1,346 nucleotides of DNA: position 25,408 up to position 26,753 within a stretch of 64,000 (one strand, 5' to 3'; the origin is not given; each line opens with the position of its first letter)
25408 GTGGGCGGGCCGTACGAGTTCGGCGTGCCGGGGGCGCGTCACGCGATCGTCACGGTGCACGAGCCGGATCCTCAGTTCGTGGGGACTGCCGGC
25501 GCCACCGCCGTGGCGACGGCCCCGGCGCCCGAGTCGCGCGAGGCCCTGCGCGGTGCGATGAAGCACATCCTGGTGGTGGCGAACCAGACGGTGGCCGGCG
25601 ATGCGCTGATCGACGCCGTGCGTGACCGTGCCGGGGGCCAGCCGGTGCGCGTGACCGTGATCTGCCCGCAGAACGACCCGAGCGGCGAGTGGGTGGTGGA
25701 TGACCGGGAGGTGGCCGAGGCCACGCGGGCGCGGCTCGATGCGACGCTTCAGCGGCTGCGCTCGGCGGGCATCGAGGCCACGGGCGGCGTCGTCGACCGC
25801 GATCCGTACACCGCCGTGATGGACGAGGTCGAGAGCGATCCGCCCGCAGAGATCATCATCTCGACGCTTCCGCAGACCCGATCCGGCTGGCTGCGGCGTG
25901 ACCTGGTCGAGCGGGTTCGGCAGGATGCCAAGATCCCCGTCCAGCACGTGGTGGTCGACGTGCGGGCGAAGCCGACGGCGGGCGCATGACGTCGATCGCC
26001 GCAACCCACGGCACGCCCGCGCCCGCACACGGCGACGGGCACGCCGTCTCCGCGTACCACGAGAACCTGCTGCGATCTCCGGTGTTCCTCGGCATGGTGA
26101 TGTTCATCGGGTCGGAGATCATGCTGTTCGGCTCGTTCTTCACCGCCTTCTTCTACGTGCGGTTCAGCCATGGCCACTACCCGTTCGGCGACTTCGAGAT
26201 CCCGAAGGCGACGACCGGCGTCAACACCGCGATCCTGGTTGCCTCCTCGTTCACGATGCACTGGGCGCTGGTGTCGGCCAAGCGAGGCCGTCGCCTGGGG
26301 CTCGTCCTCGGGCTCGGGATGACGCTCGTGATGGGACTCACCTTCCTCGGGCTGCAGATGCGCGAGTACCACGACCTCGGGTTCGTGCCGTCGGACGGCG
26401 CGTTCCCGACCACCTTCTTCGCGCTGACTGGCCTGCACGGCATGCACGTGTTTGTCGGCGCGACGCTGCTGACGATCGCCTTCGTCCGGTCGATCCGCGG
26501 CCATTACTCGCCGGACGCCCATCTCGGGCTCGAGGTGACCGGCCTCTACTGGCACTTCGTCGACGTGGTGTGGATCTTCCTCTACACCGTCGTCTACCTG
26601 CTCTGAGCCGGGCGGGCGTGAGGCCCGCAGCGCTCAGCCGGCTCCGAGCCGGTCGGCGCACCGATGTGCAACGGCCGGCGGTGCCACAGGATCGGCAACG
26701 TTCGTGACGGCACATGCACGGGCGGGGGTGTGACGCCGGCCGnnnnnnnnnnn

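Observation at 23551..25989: A2-type oxidase subunit I decorated with an N-terminal His-rich 2-TM extension and a C-terminal soluble USP-like domain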

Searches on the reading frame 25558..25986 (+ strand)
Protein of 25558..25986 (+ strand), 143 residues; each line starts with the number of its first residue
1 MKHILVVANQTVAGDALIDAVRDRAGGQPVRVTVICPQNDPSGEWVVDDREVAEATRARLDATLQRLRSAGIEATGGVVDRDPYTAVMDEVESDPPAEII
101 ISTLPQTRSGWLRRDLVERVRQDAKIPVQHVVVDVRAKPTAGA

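Call 3: search_protein_families(library=pfam, proteins=[window:25558-25986:+], max_evalue=1)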
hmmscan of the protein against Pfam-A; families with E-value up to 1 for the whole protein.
window:25558-25986:+ (143 aa): 2 families
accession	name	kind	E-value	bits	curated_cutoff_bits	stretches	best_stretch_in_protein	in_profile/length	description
PF00582.32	Usp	-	0.0061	17.6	24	1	1-128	1-137/141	Universal stress protein family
PF13362.12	Toprim_3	-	0.3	12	27.2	0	45-75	45-75/95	Toprim domain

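Call 4: search_protein_families(library=ncbifam, proteins=[window:25558-25986:+], max_evalue=1)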
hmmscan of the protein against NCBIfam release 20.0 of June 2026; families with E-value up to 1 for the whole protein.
window:25558-25986:+ (143 aa): 2 families
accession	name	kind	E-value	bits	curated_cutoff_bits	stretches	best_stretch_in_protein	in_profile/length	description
NF002919.0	PRK03537.1-6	equivalog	0.03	13.8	482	1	13-94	123-203/275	molybdate ABC transporter substrate-binding protein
NF002917.0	PRK03537.1-3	equivalog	0.15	11.2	264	1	27-91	124-191/267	molybdate ABC transporter substrate-binding protein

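Call 14: search_solved_structures(query=A2, max_evalue=10, show_alignments=2)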
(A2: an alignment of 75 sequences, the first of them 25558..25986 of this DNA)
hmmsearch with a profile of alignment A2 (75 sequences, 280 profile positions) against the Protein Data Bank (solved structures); distinct sequences matched with E-value up to 10: 11.
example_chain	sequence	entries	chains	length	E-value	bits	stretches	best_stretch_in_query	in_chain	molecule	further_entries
2iel_A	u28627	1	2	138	3.5e-10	42.7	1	7-138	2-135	Hypothetical Protein TT0030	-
8kac_A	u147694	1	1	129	0.16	14.3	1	58-108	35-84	De novo design protein -NX1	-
1x7g_A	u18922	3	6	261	0.73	12.1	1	62-86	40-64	Putative ketoacyl reductase | ACTINORHODIN POLYKETIDE KETOREDUCTASE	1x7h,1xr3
2rh4_A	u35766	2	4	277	0.8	11.9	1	62-86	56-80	Actinorhodin Polyketide Ketoreductase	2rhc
4dc0_A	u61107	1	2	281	0.8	11.9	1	62-86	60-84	Ketoacyl reductase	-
1w4z_A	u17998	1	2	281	0.81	11.9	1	62-86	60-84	KETOACYL REDUCTASE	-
4dc1_A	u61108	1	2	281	0.81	11.9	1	62-86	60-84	Ketoacyl reductase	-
2rhr_B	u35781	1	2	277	0.82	11.9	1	62-86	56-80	Actinorhodin Polyketide Ketoreductase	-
4dbz_A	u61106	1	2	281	0.84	11.9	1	62-86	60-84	Ketoacyl reductase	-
3csd_B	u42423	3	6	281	0.84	11.9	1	62-86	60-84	Putative ketoacyl reductase | ketoacyl reductase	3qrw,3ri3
8d2z_A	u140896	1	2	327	1.5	11.1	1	248-270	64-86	Metallo-beta-lactamase superfamily protein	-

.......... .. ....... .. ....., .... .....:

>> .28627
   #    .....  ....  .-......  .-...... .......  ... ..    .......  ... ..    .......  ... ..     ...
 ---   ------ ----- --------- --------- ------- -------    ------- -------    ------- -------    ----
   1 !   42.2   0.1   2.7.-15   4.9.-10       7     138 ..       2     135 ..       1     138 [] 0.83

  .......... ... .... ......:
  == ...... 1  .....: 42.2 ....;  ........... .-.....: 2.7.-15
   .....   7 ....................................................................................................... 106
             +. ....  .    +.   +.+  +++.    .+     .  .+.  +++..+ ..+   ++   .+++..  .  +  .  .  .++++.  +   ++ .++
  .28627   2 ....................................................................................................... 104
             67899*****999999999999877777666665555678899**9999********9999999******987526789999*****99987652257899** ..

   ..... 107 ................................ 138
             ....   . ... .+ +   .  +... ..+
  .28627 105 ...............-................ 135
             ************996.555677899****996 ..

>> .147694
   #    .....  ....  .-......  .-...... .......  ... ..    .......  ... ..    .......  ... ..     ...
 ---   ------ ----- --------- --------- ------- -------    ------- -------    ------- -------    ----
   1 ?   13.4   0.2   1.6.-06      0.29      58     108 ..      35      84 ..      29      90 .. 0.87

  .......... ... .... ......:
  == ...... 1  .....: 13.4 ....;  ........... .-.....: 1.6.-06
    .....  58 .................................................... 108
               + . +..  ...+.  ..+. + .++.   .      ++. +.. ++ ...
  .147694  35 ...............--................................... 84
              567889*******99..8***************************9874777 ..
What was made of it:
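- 25558..25965 (+): Residues 670-805: cytoplasmic USP-like (TT0030-like) alpha/beta domain, orthologous to domain 1 of the tandem proteins. It begins with the relic start Met (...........…). Profile against PDB finds only 2IEL, E 3.5e-10 (call 14).
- On TT0030-like (2IEL) branch of the USP fold; no Pfam or NCBIfam model exists: hmmsearch E 3.5e-10 over the whole domain (call 14).
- The closest solved relative, 2IEL, is annotated only as hypothetical (call 14).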

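Call 23: predict_structure(alignment_id=A2)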
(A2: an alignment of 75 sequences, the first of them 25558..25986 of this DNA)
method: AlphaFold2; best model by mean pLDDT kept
length: 143 residues; sequences in the alignment: 75
mean_pLDDT: 85.5   pTM: 0.83
mean pLDDT of the five models: 85.5, 84.0, 83.5, 78.4, 77.9
residues with pLDDT >= 90: 84; 70-90: 35; 50-70: 18; < 50: 6
segments of 3 or more residues with pLDDT < 50: 138-143
pLDDT, mean of each block of 10 residues (from residue 1): 93 88 91 90 71 90 95 93 92 96 73 77 95 65 41
secondary structure, 60 per line:
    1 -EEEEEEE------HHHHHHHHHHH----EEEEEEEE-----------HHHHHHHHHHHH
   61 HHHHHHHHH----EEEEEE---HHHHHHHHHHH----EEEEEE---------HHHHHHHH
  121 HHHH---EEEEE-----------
elements in order: E2-8 H15-25 E30-37 H49-69 E74-79 H83-93 E98-103 H113-124 E128-132
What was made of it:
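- On Universal stress protein family (Pfam PF00582): AlphaFold2 model has strands 2-8, 30-37, 74-79, 98-103 and 128-132 with four helices, pLDDT 85.5 (call 23).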

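Call 26: fold_search(model_id=the predicted structure, library=pdb)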
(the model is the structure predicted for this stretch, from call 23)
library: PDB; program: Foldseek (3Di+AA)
matches with E <= 10: 1458; with E <= 0.001: 39
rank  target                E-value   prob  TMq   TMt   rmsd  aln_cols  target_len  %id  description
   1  2iel_A                2.4e-08  1.00  0.69  0.74   3.7       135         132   27  CRYSTAL STRUCTURE OF TT0030 from Thermus Thermophilus (released 2006-11-14)
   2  2iel_B                3.8e-06  1.00  0.66  0.73   3.8       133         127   28  CRYSTAL STRUCTURE OF TT0030 from Thermus Thermophilus (released 2006-11-14)
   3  1wjg                  1.5e-05  1.00  0.51  0.53   5.1       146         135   20  Crystal structure of a probable ATP binding protein from thermus themophilus HB8 (released 2004-11-29)
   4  3tnj                  1.7e-05  1.00  0.62  0.67   4.9       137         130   15  Crystal structure of universal stress protein from Nitrosomonas europaea with AMP bound (released 2011-09-14)
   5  6hcd_B                2.3e-05  1.00  0.59  0.64   5.9       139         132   20  Structure of universal stress protein from Archaeoglobus fulgidus (released 2018-08-29)
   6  4wny                  4.1e-05  1.00  0.56  0.60   4.1       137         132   14  Crystal structure of a protein from the universal stress protein family from Burkholderia pseudomallei (released 2014-11-05)
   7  6hcd_D                5.3e-05  1.00  0.63  0.66   4.5       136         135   20  Structure of universal stress protein from Archaeoglobus fulgidus (released 2018-08-29)
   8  3fh0_A                5.3e-05  1.00  0.60  0.68   4.3       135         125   17  Crystal structure of putative universal stress protein KPN_01444 - ATPase (released 2008-12-23)
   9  2z3v                  5.3e-05  1.00  0.55  0.57   5.0       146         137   18  Crystal structure of uncharacterized conserved protein from Thermus thermophilus HB8 (released 2007-12-11)
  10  3fh0_B                6.4e-05  1.00  0.61  0.69   4.3       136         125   17  Crystal structure of putative universal stress protein KPN_01444 - ATPase (released 2008-12-23)
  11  3fg9_A                7.3e-05  1.00  0.61  0.57   4.9       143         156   12  The crystal structure of an universal stress protein UspA family protein from Lactobacillus plantarum WCFS1 (released 2008-12-23)
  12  2gm3_B                7.3e-05  1.00  0.59  0.58   7.4       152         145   12  Crystal Structure of an Universal Stress Protein Family Protein from Arabidopsis Thaliana At3g01520 with AMP Bound (released 2006-04-18)
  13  2pfs                  7.8e-05  1.00  0.57  0.63   5.5       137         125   15  Crystal structure of universal stress protein from Nitrosomonas europaea (released 2007-05-08)
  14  7ji4                  7.8e-05  1.00  0.55  0.62   5.2       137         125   12  Universal stress protein (USP) domain of KdpD histidine kinase in complex with second messenger c-di-AMP (released 2021-05-26)
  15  2gm3_A                8.3e-05  1.00  0.61  0.58   6.8       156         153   12  Crystal Structure of an Universal Stress Protein Family Protein from Arabidopsis Thaliana At3g01520 with AMP Bound (released 2006-04-18)
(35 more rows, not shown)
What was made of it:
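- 25558..25965 (+): Foldseek: 2IEL at E 2e-8, then USPs (call 26).
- On Universal stress protein family (Pfam PF00582): 39 PDB matches at E<=0.001, nearly all USPs (call 26).
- On TT0030-like (2IEL) branch of the USP fold; no Pfam or NCBIfam model exists: Foldseek ranks it first (call 26).
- Closest known: Universal stress proteins, Pfam PF00582. Same: Dozens of USP structures match at TM 0.5-0.69 (call 26).
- Closest known: USP-fold modules that control membrane proteins: KdpD USP domain. Same: Both are structural neighbours (call 26).
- Confident AlphaFold2 model; Foldseek ranks 2IEL first, then USPs (calls 23, 26). USP-fold modules attached to or controlling membrane proteins are among the structural neighbours: KdpD-USP 7JI4 and TeaD 3HGM (call 26). 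A single fused domain could therefore dimerise two oxidases (established knowledge of USP structures such as Rv2623, 3CIS, listed in call 26). USP fold with ATP/AMP-bound USPs among the structural neighbours: 3TNJ, 2GM3, 3HGM, 1MJH, 3CIS (call 26).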

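Call 27: find_related_loci(query=A2, collection=genome_contigs, flank=8000)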
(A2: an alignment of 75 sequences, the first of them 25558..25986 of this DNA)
Query A2 (143 aa) in genome_contigs; peptide patterns used: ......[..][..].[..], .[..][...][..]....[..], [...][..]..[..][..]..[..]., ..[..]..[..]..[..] (x = any residue, [..] = any of these).
600 stretches matched a pattern (row limit reached: there are more); 562 encode a relative of the query (tblastn E <= 1e-3); the best 80 are kept; 80 distinct loci.
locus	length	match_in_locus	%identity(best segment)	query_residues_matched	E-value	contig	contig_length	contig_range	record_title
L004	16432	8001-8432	83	1-143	1e-75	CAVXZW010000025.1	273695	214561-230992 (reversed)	MAG: uncultured Actinomycetes bacterium isolate MFD08821.bin.2.33 genome assembly, contig: contig_66208, whole genome sh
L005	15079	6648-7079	84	1-143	8e-76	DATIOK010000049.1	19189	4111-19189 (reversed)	MAG TPA_asm: Gaiellales bacterium isolate SMAG_U15821 k141_977843, whole genome shotgun sequence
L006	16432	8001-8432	83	1-143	4e-75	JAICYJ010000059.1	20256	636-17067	MAG: Thermoleophilia bacterium isolate LS_ISSM_2_bin.20 k141_15509_length_20256_cov_87.6265, whole genome shotgun sequen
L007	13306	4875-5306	83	1-143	4e-75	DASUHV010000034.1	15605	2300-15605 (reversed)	MAG TPA_asm: Gaiellales bacterium isolate SMAG_U1443 k141_1145699, whole genome shotgun sequence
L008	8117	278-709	82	1-143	1e-74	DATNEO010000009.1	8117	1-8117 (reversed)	MAG TPA_asm: Gaiellales bacterium isolate SMAG_U11270 k141_1156488, whole genome shotgun sequence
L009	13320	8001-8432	82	1-143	1e-74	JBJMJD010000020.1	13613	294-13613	MAG: Gaiellales bacterium isolate H1_16_all_fractions_metab_conc_37_70_13 k255_1023385, whole genome shotgun sequence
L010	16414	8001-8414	72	1-137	2e-60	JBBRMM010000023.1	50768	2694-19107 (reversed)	MAG: Gaiellales bacterium isolate La1_metabat2.045 LA1C_B2.045_k141_3583875L_50768_cov_137.2167, whole genome shotgun se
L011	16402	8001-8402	77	1-134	5e-60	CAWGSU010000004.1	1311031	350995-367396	MAG: uncultured Actinomycetes bacterium isolate MFD05521.bin.1.59 genome assembly, contig: contig_52520, whole genome sh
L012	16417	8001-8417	69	1-139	6e-60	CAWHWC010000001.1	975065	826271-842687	MAG: uncultured Actinomycetes bacterium isolate MFD06298.bin.3.39 genome assembly, contig: contig_19265, whole genome sh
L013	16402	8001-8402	70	1-134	7e-59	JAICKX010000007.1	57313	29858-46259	MAG: Thermoleophilia bacterium isolate GZL_HY_2_bin.89 k141_1086933_length_57313_cov_58.2602, whole genome shotgun seque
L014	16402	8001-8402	70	1-134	1e-58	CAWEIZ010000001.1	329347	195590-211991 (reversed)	MAG: uncultured Actinomycetes bacterium isolate MFD06085.bin.1.163 genome assembly, contig: contig_12154, whole genome s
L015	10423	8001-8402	72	1-134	5e-57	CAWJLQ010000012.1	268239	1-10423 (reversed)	MAG: uncultured Actinomycetes bacterium isolate MFD02416.bin.1.334 genome assembly, contig: contig_48599, whole genome s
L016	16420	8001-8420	65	1-141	1e-54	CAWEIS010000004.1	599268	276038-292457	MAG: uncultured Actinomycetes bacterium isolate MFD07639.bin.1.71 genome assembly, contig: contig_17061, whole genome sh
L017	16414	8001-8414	57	3-140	4e-45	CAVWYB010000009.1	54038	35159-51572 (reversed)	MAG: uncultured Solirubrobacterales bacterium isolate MFD09267.bin.2.330 genome assembly, contig: contig_129682, whole g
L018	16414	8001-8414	56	1-138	3e-44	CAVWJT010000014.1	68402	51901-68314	MAG: uncultured Acidimicrobiia bacterium isolate MFD02360.bin.2.280 genome assembly, contig: contig_19154, whole genome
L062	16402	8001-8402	53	1-134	1e-38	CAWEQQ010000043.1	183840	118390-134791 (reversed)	MAG: uncultured Solirubrobacterales bacterium isolate MFD01872.bin.2.80 genome assembly, contig: contig_55693, whole gen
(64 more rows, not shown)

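Call 57: search_protein_representatives(alignment_id=A4)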
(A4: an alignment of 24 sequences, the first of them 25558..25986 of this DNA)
Query: 24 sequences, 284 profile positions. Proteins with E-value up to 0.001 (for the whole library): 6903; up to 1e-10: 2610; up to 1e-30: 319. The best 150 are listed.
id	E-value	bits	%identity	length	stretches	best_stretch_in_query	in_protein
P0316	8.4e-65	235.3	-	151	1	135-281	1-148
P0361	8.3e-61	222.2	-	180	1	135-274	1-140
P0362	1.4e-60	221.4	-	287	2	136-278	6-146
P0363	5.8e-60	219.4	-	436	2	2-275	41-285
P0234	1.3e-59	218.3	-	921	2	1-275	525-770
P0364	4.2e-59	216.6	-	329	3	2-83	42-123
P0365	5.5e-57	209.6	-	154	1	132-277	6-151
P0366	1.9e-55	204.6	-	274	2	136-275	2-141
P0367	1.9e-55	204.6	-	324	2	136-280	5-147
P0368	2.2e-54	201.1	-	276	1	135-276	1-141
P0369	2.4e-54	201.0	-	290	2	136-276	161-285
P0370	1.9e-53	198.0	-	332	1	135-276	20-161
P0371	4.3e-53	196.9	-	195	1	135-278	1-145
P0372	7.7e-53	196.1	-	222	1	135-277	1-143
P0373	8.0e-53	196.0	-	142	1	135-275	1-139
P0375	2.2e-52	194.5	-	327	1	135-277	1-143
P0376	3.2e-52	194.0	-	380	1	135-274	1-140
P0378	4.4e-52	193.6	-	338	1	135-273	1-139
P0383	1.3e-51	192.1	-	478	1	135-275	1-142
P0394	4.1e-49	183.8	-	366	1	135-274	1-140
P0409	5.7e-48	180.1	-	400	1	135-272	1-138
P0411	1.4e-47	178.8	-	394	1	135-279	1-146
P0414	1.9e-47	178.4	-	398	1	135-273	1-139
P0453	3.8e-44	167.5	-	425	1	135-276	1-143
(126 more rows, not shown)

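Call 58: search_protein_families(library=pfam, proteins=[P0376, P0383, P0409, P0453, P0375, P0378, P0394, P0411, P0414, P0370], max_evalue=0.001)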
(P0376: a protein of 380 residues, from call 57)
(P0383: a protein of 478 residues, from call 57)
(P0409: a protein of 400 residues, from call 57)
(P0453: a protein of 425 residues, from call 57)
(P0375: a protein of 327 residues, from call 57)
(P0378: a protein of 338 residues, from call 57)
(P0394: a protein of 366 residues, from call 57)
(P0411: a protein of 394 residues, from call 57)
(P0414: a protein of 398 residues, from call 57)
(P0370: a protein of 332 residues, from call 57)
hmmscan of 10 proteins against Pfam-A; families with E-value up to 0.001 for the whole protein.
P0376 (380 aa): 1 family
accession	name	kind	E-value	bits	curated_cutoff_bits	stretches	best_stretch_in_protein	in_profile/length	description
PF02627.25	CMD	-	4.6e-11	43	23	1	238-299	3-64/84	Carboxymuconolactone decarboxylase family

P0383 (478 aa): 1 family
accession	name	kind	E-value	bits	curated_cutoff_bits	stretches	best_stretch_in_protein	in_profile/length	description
PF00582.32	Usp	-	1.5e-40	139.5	24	2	308-444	4-139/141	Universal stress protein family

P0409 (400 aa): 1 family
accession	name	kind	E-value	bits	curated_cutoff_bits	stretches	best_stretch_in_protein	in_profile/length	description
PF02627.25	CMD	-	4.1e-10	40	23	1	253-336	2-83/84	Carboxymuconolactone decarboxylase family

P0453 (425 aa): 4 families
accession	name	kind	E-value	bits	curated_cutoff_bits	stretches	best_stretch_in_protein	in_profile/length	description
PF13646.12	HEAT_2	-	1.2e-20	74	27.7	2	299-368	1-71/88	HEAT repeats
PF02985.28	HEAT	-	6.4e-09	35.7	23.5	0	243-261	7-25/31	HEAT repeat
PF13513.12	HEAT_EZ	-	1.4e-06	29.1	27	0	298-324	29-55/55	HEAT-like repeat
PF03130.22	HEAT_PBS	-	0.00011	22.9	20.9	0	313-337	1-25/27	PBS lyase HEAT-like repeat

P0375 (327 aa): 4 families
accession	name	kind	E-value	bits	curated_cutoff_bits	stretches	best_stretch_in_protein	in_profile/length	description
PF13646.12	HEAT_2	-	1.4e-24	86.6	27.7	2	194-268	3-78/88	HEAT repeats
PF02985.28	HEAT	-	2.2e-06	27.8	23.5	0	223-246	2-25/31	HEAT repeat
PF13513.12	HEAT_EZ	-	2.6e-06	28.3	27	1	216-245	23-52/55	HEAT-like repeat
PF03130.22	HEAT_PBS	-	0.00033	21.4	20.9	1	206-232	1-27/27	PBS lyase HEAT-like repeat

P0378 (338 aa): 1 family
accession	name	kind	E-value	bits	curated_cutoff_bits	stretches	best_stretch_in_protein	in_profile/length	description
PF02627.25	CMD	-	0.00013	22.3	23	1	187-253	1-67/84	Carboxymuconolactone decarboxylase family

P0394 (366 aa): 1 family
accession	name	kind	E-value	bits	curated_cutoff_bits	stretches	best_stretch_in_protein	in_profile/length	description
PF02627.25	CMD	-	3.5e-08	33.7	23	1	224-308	1-83/84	Carboxymuconolactone decarboxylase family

P0411 (394 aa): 1 family
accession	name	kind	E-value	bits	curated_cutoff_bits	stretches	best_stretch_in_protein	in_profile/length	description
PF02627.25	CMD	-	1.4e-07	31.9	23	1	253-336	1-82/84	Carboxymuconolactone decarboxylase family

P0414 (398 aa): 1 family
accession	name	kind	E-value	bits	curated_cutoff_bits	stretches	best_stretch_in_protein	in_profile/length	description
PF02627.25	CMD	-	1.2e-06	28.8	23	1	255-339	1-83/84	Carboxymuconolactone decarboxylase family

P0370 (332 aa): 2 families
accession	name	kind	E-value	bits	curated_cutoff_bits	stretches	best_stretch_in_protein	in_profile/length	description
PF13646.12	HEAT_2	-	8.9e-28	96.9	27.7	3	208-274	8-75/88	HEAT repeats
PF02985.28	HEAT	-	3.6e-06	27.2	23.5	0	232-257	2-27/31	HEAT repeat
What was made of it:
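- The domain is also fused to AhpD-like CMD domains, HEAT repeats and bona fide USP domains, as expected of a sensor or adaptor module (calls 57, 58). The same domain family is combined with unrelated partners (CMD, HEAT, USP), which argues for a generic sensing or adaptor role (call 58).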

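Call 72: search_protein_families(library=pfam, alignment_id=A2, max_evalue=0.01)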
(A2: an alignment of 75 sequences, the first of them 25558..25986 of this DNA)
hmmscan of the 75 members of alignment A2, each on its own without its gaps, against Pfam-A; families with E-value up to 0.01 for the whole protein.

A. member 1, window:25558-25986:+ (143 aa): 1 family
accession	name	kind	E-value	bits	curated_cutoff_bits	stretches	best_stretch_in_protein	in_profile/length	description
PF00582.32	Usp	-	0.0061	17.6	24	1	1-128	1-137/141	Universal stress protein family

B. families by the number of members that match (of 75 scanned): 16 families
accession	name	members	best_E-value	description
PF00582.32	Usp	25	1e-09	Universal stress protein family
PF21995.1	RNR-II_ins_dom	9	0.00083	B12-dependent ribonucleotide reductase, insertion domain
PF13091.12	PLDc_2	6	0.00063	PLD-like domain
PF09850.14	DotU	6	0.002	Type VI secretion system protein DotU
PF18026.6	Exog_C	5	0.0028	Endo/exonuclease (EXOG) C-terminal domain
PF00115.25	COX1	2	2.2e-24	Cytochrome C and Quinol oxidase polypeptide I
PF00994.29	MoCF_biosynth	2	0.00065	Probable molybdopterin binding domain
PF13439.12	Glyco_transf_4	2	0.0055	Glycosyltransferase Family 4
PF22290.1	DmmA-like_N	1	0.0011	Dimethylamine monooxygenase subunit DmmA-like, N-terminal domain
PF19374.4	DUF5949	1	0.0031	Family of unknown function (DUF5949)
PF12804.13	NTP_transf_3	1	0.0035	MobA-like NTP transferase domain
PF19742.4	DUF6231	1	0.0044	Family of unknown function (DUF6231)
PF16963.10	PelD_GGDEF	1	0.0045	PelD GGDEF domain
PF24336.1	DUF7504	1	0.0052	Family of unknown function (DUF7504)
PF02310.24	B12-binding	1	0.0061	B12 binding domain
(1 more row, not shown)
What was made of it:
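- On Universal stress protein family (Pfam PF00582): 25 of 75 relatives match at E<=0.01 (call 72).
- Closest known: Universal stress proteins, Pfam PF00582. Same: 25 of 75 family members give weak Pfam Usp hits (call 72).
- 25 of 75 family members hit Pfam Usp at E<=0.01, best 1e-9 (call 72). Weak Pfam Usp hits in 25 of 75 members (call 72).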

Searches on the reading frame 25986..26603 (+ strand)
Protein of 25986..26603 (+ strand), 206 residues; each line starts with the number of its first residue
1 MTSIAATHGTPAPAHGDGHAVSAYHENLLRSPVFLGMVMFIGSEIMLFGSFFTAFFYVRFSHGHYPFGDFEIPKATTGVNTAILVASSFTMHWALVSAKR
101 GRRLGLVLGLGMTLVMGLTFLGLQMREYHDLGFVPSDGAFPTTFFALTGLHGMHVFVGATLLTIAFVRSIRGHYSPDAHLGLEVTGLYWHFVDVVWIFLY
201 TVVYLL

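Call 3: search_protein_families(library=pfam, proteins=[window:25986-26603:+], max_evalue=1)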
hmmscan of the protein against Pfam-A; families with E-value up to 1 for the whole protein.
window:25986-26603:+ (206 aa): 1 family
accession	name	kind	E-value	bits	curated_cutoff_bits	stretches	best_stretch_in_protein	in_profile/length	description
PF00510.24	COX3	-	2.1e-39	136.4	23.8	1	22-205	65-255/258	Cytochrome c oxidase subunit III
